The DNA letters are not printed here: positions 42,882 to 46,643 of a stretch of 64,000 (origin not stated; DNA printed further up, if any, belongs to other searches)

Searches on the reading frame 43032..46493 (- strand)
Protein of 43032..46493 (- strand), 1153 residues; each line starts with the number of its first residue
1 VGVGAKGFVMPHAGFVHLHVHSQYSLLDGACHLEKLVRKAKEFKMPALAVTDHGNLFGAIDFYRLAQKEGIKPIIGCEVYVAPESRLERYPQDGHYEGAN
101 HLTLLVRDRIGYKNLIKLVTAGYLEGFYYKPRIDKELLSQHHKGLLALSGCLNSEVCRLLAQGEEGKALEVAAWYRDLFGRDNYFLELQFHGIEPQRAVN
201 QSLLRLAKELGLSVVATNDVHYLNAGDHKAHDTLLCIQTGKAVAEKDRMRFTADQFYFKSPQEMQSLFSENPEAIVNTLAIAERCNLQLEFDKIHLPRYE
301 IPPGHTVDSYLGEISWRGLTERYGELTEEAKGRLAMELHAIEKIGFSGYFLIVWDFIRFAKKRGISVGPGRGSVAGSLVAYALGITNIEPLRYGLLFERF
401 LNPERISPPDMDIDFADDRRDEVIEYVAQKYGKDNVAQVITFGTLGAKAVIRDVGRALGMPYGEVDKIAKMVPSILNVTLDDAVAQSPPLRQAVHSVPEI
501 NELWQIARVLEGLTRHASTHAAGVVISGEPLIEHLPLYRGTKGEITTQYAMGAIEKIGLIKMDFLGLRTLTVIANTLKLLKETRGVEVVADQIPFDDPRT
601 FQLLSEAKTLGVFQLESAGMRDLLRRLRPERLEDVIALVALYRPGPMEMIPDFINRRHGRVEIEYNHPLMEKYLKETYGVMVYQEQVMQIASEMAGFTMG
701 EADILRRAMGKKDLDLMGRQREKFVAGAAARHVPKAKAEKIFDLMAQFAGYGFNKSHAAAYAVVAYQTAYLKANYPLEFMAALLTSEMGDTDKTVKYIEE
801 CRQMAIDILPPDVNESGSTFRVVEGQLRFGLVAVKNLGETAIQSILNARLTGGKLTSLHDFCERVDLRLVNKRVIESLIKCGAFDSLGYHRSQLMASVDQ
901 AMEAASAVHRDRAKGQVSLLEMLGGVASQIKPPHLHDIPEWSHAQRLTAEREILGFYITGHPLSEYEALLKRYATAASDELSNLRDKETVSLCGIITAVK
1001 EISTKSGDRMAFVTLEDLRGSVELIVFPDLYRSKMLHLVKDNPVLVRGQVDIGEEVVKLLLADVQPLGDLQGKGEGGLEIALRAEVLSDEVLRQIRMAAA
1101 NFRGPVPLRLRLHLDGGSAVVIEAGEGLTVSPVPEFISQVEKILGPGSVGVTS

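Call 86: search_protein_families(library=pfam, proteins=[window:43032-46493:-], max_evalue=0.001)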
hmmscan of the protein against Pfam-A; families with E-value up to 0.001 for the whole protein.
window:43032-46493:- (1153 aa): 5 families
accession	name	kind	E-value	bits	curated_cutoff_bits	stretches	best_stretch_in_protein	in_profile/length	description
PF07733.18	DNA_pol3_alpha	-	7.8e-102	340.8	23.9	1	310-566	2-260/260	Bacterial DNA polymerase III alpha NTPase domain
PF17657.6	DNA_pol3_finger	-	4.3e-67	225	22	1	569-730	1-164/166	Bacterial DNA polymerase III alpha subunit finger domain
PF02811.25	PHP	-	3e-58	197.2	26.4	1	17-189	1-162/164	PHP domain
PF14579.12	HHH_6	-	1.6e-30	105.6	25.6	1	806-894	2-90/90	Helix-hairpin-helix motif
PF01336.31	tRNA_anti-codon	-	4.3e-09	36.6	27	1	990-1065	1-73/75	OB-fold nucleic acid binding domain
